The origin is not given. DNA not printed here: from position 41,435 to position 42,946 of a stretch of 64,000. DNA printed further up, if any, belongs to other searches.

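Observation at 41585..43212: Polysaccharide initiation gated by a receiver pair: a canonical CheY-like protein next to a pseudo-receiver::phosphoglycosyltransferase fusion with a Cys-rich insert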

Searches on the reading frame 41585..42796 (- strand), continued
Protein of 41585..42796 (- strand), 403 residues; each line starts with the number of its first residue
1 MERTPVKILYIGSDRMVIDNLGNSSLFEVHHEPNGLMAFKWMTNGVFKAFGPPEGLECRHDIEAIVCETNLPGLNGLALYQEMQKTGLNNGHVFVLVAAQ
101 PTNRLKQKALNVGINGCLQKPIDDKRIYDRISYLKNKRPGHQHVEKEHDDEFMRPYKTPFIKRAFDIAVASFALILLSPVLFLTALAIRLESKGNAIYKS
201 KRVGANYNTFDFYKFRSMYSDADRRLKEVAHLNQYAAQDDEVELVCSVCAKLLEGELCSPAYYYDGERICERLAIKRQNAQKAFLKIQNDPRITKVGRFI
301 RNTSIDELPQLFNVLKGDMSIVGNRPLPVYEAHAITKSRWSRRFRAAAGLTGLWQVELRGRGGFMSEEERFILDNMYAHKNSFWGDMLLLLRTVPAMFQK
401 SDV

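Call 22: predict_structure(alignment_id=A1)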
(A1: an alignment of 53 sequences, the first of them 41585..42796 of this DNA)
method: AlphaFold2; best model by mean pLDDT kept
length: 403 residues; sequences in the alignment: 53
mean_pLDDT: 74.8   pTM: 0.48
mean pLDDT of the five models: 74.8, 70.8, 67.3, 65.8, 64.3
residues with pLDDT >= 90: 83; 70-90: 184; 50-70: 94; < 50: 42
segments of 3 or more residues with pLDDT < 50: 139-152, 233-241, 280-287, 338-342, 400-403
pLDDT, mean of each block of 10 residues (from residue 1): 80 93 93 93 85 69 91 88 84 90 88 89 89 72 37 66 87 92 90 82 79 84 68 42 68 81 66 65 47 81 83 87 72 55 59 55 59 64 70 62 37
secondary structure, 60 per line:
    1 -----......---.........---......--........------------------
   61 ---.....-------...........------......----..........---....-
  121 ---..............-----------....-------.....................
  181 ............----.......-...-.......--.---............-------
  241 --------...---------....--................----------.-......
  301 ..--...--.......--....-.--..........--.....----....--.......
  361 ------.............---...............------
elements in order: E6-11 H15-23 E27-32 H35-42 E64-68 H76-86 E93-98 H103-112 E116-119 H124-137 H149-152 H160-192 E197-203 E209-215 H222-233 E261-264 E267-270 H271-282 H295-302 H310-316 E319-322 H329-336 H339-343 E348-351 H354-360 H367-379 H383-397

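Call 27: search_protein_families(library=pfam, proteins=[L058:5320-8778:-, L072:5912-9526:+, L043:6484-9231:-, L005:8182-9390:+, L018:7800-9152:+, L035:6547-6864:+, L025:6046-6759:+, L070:11299-15648:+, L062:4984-7569:-], max_evalue=0.001)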
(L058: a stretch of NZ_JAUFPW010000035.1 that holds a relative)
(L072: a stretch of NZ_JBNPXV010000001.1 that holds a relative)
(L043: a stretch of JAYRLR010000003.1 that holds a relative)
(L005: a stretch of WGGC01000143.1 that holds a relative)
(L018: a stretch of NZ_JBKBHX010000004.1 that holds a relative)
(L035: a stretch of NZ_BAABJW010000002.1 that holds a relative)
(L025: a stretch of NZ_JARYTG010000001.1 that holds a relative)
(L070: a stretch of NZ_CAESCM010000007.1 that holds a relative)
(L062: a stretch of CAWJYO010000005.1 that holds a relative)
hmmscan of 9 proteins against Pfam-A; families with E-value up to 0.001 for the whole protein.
L058:5320-8778:- (1152 aa): 10 families
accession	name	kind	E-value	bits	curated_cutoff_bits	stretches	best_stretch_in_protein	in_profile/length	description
PF08447.18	PAS_3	-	4.4e-41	139.5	25.6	3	283-371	3-89/89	PAS fold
PF13426.13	PAS_9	-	6.3e-41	139.3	27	2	146-246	4-102/103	PAS domain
PF00072.30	Response_reg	-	1.8e-27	96.1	30.2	1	904-1013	1-110/111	Response regulator receiver domain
PF00989.32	PAS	-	3.1e-27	95.3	22.6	2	138-245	6-113/113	PAS fold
PF02518.31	HATPase_c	-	5.8e-27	94.8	26.4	1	764-878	1-109/111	Histidine kinase-, DNA gyrase B-, and HSP90-like ATPase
PF08448.16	PAS_4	-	1.3e-21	77.4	23.1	2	526-632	4-109/110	PAS fold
PF00512.31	HisKA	-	3.8e-20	72.1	26.9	1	652-716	2-66/66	His Kinase A (phospho-acceptor) domain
PF13188.13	PAS_8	-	2.3e-15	56.3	21.8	2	517-571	1-55/65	PAS domain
PF07701.20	HNOBA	-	1.6e-08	34.8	23.4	1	11-83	2-75/216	Heme NO binding associated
PF01627.28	Hpt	-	0.0001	22.9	24.6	1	1058-1116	2-60/84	Hpt domain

L072:5912-9526:+ (1204 aa): 10 families
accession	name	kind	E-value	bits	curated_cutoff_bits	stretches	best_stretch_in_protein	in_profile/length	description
PF16927.11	HisKA_7TM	-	3.2e-56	191.1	28.6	1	20-243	2-224/224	N-terminal 7TM region of histidine kinase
PF02518.31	HATPase_c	-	7.9e-31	107.2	26.4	1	840-951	2-107/111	Histidine kinase-, DNA gyrase B-, and HSP90-like ATPase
PF00072.30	Response_reg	-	2.9e-23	82.6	30.2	1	981-1091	1-110/111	Response regulator receiver domain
PF00512.31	HisKA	-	6.3e-23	81.1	26.9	1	727-792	1-66/66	His Kinase A (phospho-acceptor) domain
PF13426.13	PAS_9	-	1.4e-22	80.3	27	1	614-705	10-102/103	PAS domain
PF00989.32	PAS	-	3.8e-21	75.7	22.6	1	249-289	6-46/113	PAS fold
PF13188.13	PAS_8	-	7.7e-21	73.7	21.8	1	249-301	6-55/65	PAS domain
PF08448.16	PAS_4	-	7.4e-15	55.6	23.1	0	250-290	1-41/110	PAS fold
PF08447.18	PAS_3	-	5e-11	43.2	25.6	1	501-578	2-83/89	PAS fold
PF12860.13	PAS_7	-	0.00093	19.8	27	0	250-290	1-42/115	PAS fold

L043:6484-9231:- (915 aa): 9 families
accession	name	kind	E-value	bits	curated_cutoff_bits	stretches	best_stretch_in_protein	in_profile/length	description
PF02518.31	HATPase_c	-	1.1e-26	93.9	26.4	1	501-614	1-108/111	Histidine kinase-, DNA gyrase B-, and HSP90-like ATPase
PF00072.30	Response_reg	-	9.4e-26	90.6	30.2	1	642-755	1-110/111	Response regulator receiver domain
PF00512.31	HisKA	-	1.3e-18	67.3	26.9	1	390-453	2-65/66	His Kinase A (phospho-acceptor) domain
PF08448.16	PAS_4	-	2.9e-18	66.5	23.1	2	131-245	1-110/110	PAS fold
PF13426.13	PAS_9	-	1.9e-13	51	27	1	268-368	4-103/103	PAS domain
PF00989.32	PAS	-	2e-12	47.5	22.6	1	256-328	2-74/113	PAS fold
PF01627.28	Hpt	-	3.2e-10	40.6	24.6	1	824-901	2-83/84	Hpt domain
PF08447.18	PAS_3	-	1.1e-09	38.8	25.6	1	278-362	2-88/89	PAS fold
PF13188.13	PAS_8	-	1.6e-08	34.6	21.8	1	256-310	2-53/65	PAS domain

L005:8182-9390:+ (402 aa): 4 families
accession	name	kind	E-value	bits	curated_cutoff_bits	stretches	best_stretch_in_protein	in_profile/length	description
PF00072.30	Response_reg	-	3e-27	95.4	30.2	1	283-399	1-110/111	Response regulator receiver domain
PF02518.31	HATPase_c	-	9.6e-18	65.1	26.4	1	152-266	1-109/111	Histidine kinase-, DNA gyrase B-, and HSP90-like ATPase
PF00512.31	HisKA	-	1.1e-13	51.4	26.9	1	43-102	4-63/66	His Kinase A (phospho-acceptor) domain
PF23198.2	PDE8A_N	-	0.00082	19.7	29.6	0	282-374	11-100/147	PDE8A-like, N-terminal domain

L018:7800-9152:+ (450 aa): 8 families
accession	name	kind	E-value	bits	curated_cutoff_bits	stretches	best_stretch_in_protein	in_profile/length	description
PF00158.32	Sigma54_activat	-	3.4e-72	242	20.2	1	146-311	2-167/168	Sigma-54 interaction domain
PF14532.12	Sigma54_activ_2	-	4.4e-23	82.5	25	1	147-316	2-138/138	Sigma-54 interaction domain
PF25601.1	AAA_lid_14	-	3.9e-22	78.3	27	1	317-392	1-76/87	AAA+ ATPase lid domain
PF00072.30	Response_reg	-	7.6e-21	74.8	30.2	1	6-109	1-104/111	Response regulator receiver domain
PF07728.20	AAA_5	-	5.5e-06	26.9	22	1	171-286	4-122/139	AAA domain (dynein-related subfamily)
PF12728.13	HTH_17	-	0.00012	22.8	27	1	426-447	6-27/51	Helix-turn-helix domain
PF02954.25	HTH_8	-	0.00059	20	22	0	405-440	2-37/42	Bacterial regulatory protein, Fis family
PF04218.19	CENP-B_N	-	0.00099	19.2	21.2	0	412-450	15-51/53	CENP-B N-terminal DNA-binding domain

L035:6547-6864:+ (105 aa): 0 families

L025:6046-6759:+ (237 aa): 2 families
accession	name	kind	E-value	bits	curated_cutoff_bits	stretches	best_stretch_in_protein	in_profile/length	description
PF04397.21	LytTR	-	3.7e-21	75.6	22.6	1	145-234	2-97/98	LytTr DNA-binding domain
PF00072.30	Response_reg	-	5.4e-20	72.1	30.2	1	4-111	2-111/111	Response regulator receiver domain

L070:11299-15648:+ (1449 aa): 10 families
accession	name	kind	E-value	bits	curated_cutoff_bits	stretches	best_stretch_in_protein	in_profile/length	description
PF00072.30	Response_reg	-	8.9e-43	145.4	30.2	2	1202-1314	2-110/111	Response regulator receiver domain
PF08448.16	PAS_4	-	6.3e-39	133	23.1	4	169-273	1-108/110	PAS fold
PF13426.13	PAS_9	-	6.8e-30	103.8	27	2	550-664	4-103/103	PAS domain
PF00989.32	PAS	-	2.9e-29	101.8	22.6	3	286-370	2-88/113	PAS fold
PF02518.31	HATPase_c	-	1.5e-26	93.5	26.4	1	924-1037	2-109/111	Histidine kinase-, DNA gyrase B-, and HSP90-like ATPase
PF00512.31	HisKA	-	2e-23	82.6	26.9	1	811-876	1-66/66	His Kinase A (phospho-acceptor) domain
PF08447.18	PAS_3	-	7.4e-23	81.1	25.6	1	432-518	2-89/89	PAS fold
PF13188.13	PAS_8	-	1.9e-11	43.9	21.8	0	286-341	2-57/65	PAS domain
PF14598.12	PAS_11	-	8.8e-07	29.3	25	0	299-357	6-64/109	PAS domain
PF01627.28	Hpt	-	0.00025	21.7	24.6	1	1359-1421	3-72/84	Hpt domain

L062:4984-7569:- (861 aa): 8 families
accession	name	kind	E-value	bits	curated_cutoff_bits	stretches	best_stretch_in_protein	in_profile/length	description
PF02518.31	HATPase_c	-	1.4e-28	100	26.4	1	476-589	1-108/111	Histidine kinase-, DNA gyrase B-, and HSP90-like ATPase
PF00072.30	Response_reg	-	1.9e-26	92.8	30.2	1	616-726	1-110/111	Response regulator receiver domain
PF13426.13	PAS_9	-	3.2e-20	72.8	27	1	245-342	7-103/103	PAS domain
PF08447.18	PAS_3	-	1.6e-19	70.4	25.6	2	129-208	3-86/89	PAS fold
PF00512.31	HisKA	-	2e-19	69.8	26.9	1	364-428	2-66/66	His Kinase A (phospho-acceptor) domain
PF00989.32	PAS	-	9.7e-18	64.7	22.6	1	229-340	1-113/113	PAS fold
PF08448.16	PAS_4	-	1.5e-11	45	23.1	1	238-344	4-109/110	PAS fold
PF13188.13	PAS_8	-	2.8e-08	33.8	21.8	1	229-280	1-49/65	PAS domain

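Call 31: fold_search(model_id=the predicted structure, library=pdb)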
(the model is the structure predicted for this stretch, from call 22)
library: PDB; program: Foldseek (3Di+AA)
matches with E <= 10: 1340; with E <= 0.001: 411
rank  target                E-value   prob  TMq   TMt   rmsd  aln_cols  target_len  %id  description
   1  8g1n_A                1.7e-11  1.00  0.40  0.80   7.2       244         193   30  Structure of Campylobacter concisus PglC I57M/Q175M Variant with modeled C-terminus (released 2023-05-31)
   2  8t53_A                2.4e-11  1.00  0.36  0.37  15.5       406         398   19  S. enterica WbaP in a styrene maleic acid liponanoparticle (released 2024-02-14)
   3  8e37_A                2.9e-11  1.00  0.39  0.81   6.6       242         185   31  Structure of Campylobacter concisus wild-type SeMet PglC (released 2023-09-06)
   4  8g1n_B                5.0e-11  1.00  0.40  0.80   7.2       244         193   31  Structure of Campylobacter concisus PglC I57M/Q175M Variant with modeled C-terminus (released 2023-05-31)
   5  8tff_A                7.3e-07  1.00  0.26  0.21  10.6       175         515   18  PorX with BeF3 phosphate analog (released 2024-04-17)
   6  8p6f_B                8.7e-07  1.00  0.26  0.21  10.6       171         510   18  Crystal structure of PorX-Fj (released 2024-04-03)
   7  8tff_B                1.3e-06  1.00  0.26  0.21  10.8       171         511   18  PorX with BeF3 phosphate analog (released 2024-04-17)
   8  1l5y_B                1.3e-06  1.00  0.26  0.64  11.3       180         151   17  CRYSTAL STRUCTURE OF MG2+ / BEF3-BOUND RECEIVER DOMAIN OF SINORHIZOBIUM MELILOTI DCTD (released 2002-10-23)
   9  8p6f_A                1.6e-06  1.00  0.26  0.21  10.6       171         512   18  Crystal structure of PorX-Fj (released 2024-04-03)
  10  8ted_A                1.7e-06  1.00  0.26  0.21  10.8       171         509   18  PorX primitive orthorhombic crystal form (released 2024-04-17)
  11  8tef_C                1.7e-06  1.00  0.26  0.21  15.7       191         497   14  PorX primitive monoclinic crystal form (released 2024-04-17)
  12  8tfm_A                1.8e-06  1.00  0.26  0.21  10.6       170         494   18  PorX with Zn (primitive orthorhombic crystal form) (released 2024-04-17)
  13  8thp_A                2.0e-06  1.00  0.26  0.21  10.7       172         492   17  PorX phosphatase null mutant (T271V) (released 2024-04-17)
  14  1l5y_A                2.2e-06  1.00  0.24  0.63   4.1       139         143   17  CRYSTAL STRUCTURE OF MG2+ / BEF3-BOUND RECEIVER DOMAIN OF SINORHIZOBIUM MELILOTI DCTD (released 2002-10-23)
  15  5uic_A                2.6e-06  1.00  0.25  0.76   3.0       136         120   18  Structure of the Francisella response regulator receiver domain, QseB (released 2017-08-16)
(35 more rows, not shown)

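Call 44: search_protein_representatives(protein=window:41585-42796:-)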
Query: 403 residues. Proteins with E-value up to 0.001 (for the whole library): 59155; up to 1e-10: 39350; up to 1e-30: 2542. The best 150 are listed.
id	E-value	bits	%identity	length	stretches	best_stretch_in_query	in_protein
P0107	2.3e-133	461.5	57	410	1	6-403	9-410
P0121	1.1e-104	367.0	53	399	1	59-402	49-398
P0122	1.4e-103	363.4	49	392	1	2-401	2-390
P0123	5.4e-103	361.5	51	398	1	60-402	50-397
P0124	2.7e-99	349.3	50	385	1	7-403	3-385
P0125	3.4e-97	342.3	49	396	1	2-400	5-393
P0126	3.7e-97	342.2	47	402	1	48-402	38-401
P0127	1.4e-95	337.0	49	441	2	260-402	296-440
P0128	1.4e-94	333.8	50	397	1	47-403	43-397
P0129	1.4e-91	323.9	46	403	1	6-403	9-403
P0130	7.1e-89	315.0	49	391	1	57-402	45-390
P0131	4.0e-85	302.6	47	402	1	62-403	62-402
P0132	4.6e-85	302.4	48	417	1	2-401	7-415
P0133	7.5e-85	301.7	46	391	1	43-402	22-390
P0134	7.2e-84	298.5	49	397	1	64-403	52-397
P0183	3.6e-69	250.1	42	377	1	63-402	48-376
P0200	1.9e-67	244.4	47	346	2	281-400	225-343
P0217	1.9e-65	237.9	39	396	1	60-402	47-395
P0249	9.7e-63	228.9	41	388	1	74-400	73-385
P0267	2.2e-61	224.4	51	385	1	158-401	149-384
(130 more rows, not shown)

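Call 50: find_encoding_contigs(protein=P0001, flank=3000, max_places=3)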
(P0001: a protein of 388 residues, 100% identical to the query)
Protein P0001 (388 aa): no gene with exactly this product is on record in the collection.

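Call 60: find_encoding_contigs(protein=P0183, flank=5000, max_places=3)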
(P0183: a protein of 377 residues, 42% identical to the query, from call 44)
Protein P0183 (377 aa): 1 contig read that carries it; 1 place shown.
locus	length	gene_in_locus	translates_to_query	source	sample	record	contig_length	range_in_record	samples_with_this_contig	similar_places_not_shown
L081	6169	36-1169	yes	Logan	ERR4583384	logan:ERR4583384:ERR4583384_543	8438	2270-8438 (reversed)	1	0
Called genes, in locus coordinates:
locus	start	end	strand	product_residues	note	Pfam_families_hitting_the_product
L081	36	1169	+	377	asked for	PF00072:Response_reg, PF02397:Bac_transf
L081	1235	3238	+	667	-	PF13448:DUF4114, PF16130:DUF4842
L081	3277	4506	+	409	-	PF00534:Glycos_transf_1, PF13692:Glyco_trans_1_4, PF13524:Glyco_trans_1_2 (faint)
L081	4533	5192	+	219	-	PF00132:Hexapep, PF14602:Hexapep_2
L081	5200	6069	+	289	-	PF00535:Glycos_transf_2, PF13641:Glyco_tranf_2_3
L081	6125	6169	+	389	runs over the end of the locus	PF13506:Glyco_transf_21 (faint), PF00535:Glycos_transf_2, PF13641:Glyco_tranf_2_3, PF13632:Glyco_trans_2_3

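Call 61: find_encoding_contigs(protein=P0217, flank=5000, max_places=3)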
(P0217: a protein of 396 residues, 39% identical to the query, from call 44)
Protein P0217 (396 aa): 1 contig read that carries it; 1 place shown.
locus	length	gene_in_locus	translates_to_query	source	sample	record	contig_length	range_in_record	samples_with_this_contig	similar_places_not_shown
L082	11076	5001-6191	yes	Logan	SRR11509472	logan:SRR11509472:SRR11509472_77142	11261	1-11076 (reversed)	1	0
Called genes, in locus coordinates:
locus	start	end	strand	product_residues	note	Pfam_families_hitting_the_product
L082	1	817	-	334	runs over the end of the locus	?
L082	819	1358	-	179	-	PF07700:HNOB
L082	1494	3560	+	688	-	PF13448:DUF4114, PF16130:DUF4842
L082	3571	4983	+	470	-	PF04932:Wzy_C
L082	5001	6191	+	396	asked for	PF00072:Response_reg, PF02397:Bac_transf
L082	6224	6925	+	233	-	PF02321:OEP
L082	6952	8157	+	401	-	PF13506:Glyco_transf_21, PF00535:Glycos_transf_2, PF13641:Glyco_tranf_2_3, PF13632:Glyco_trans_2_3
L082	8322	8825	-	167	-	PF20398:DUF6691, PF04143:Sulf_transp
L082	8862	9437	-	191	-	PF04143:Sulf_transp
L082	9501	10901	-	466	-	PF03573:OprD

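Call 62: find_encoding_contigs(protein=P0267, flank=5000, max_places=3)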
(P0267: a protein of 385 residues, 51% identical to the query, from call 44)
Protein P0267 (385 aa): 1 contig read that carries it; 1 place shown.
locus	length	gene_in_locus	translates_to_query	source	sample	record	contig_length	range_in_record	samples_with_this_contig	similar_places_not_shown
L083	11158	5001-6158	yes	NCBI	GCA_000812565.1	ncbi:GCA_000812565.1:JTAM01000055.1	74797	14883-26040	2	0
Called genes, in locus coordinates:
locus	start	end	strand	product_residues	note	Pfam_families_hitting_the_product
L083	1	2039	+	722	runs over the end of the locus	-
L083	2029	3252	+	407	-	PF13641:Glyco_tranf_2_3, PF13632:Glyco_trans_2_3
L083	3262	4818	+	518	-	PF04932:Wzy_C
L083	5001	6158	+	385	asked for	PF00072:Response_reg, PF02397:Bac_transf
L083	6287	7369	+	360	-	PF13439:Glyco_transf_4, PF20706:GT4-conflict (weak), PF00534:Glycos_transf_1, PF13692:Glyco_trans_1_4, PF13524:Glyco_trans_1_2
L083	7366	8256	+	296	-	PF00535:Glycos_transf_2, PF10111:Glyco_tranf_2_2 (faint), PF13641:Glyco_tranf_2_3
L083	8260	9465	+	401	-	PF00534:Glycos_transf_1 (weak), PF13692:Glyco_trans_1_4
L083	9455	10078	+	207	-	PF25087:GMPPB_C (faint), PF00132:Hexapep, PF14602:Hexapep_2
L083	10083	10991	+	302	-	PF00535:Glycos_transf_2, PF10111:Glyco_tranf_2_2, PF13641:Glyco_tranf_2_3, PF13506:Glyco_transf_21 (faint), PF13632:Glyco_trans_2_3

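Call 65: find_encoding_contigs(protein=P0249, flank=5000, max_places=3)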
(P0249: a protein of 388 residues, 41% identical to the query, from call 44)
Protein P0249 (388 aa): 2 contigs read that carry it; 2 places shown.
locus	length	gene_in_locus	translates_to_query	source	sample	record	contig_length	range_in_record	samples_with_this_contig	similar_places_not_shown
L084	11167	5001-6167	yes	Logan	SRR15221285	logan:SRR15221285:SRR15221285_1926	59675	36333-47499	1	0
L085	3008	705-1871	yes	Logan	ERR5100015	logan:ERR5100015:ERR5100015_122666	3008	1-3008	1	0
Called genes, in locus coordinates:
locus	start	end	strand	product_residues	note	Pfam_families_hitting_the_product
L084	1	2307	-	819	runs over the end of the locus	PF00989:PAS, PF08448:PAS_4, PF13426:PAS_9, PF08447:PAS_3, PF00512:HisKA, PF02518:HATPase_c, PF00072:Response_reg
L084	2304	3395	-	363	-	PF08495:FIST, PF10442:FIST_C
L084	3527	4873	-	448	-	PF00072:Response_reg, PF00158:Sigma54_activat, PF14532:Sigma54_activ_2, PF07728:AAA_5 (weak), PF25601:AAA_lid_14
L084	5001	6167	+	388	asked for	PF00072:Response_reg, PF02397:Bac_transf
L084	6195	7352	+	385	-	PF00535:Glycos_transf_2, PF13641:Glyco_tranf_2_3, PF13632:Glyco_trans_2_3 (weak)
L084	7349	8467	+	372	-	PF13439:Glyco_transf_4, PF13579:Glyco_trans_4_4 (faint), PF20706:GT4-conflict, PF00534:Glycos_transf_1, PF13692:Glyco_trans_1_4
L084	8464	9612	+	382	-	PF13641:Glyco_tranf_2_3, PF00535:Glycos_transf_2, PF13632:Glyco_trans_2_3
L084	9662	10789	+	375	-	PF01103:Omp85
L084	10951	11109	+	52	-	-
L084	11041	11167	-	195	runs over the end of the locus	PF01252:Peptidase_A8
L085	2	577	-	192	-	?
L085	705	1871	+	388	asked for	PF00072:Response_reg, PF02397:Bac_transf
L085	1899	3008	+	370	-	?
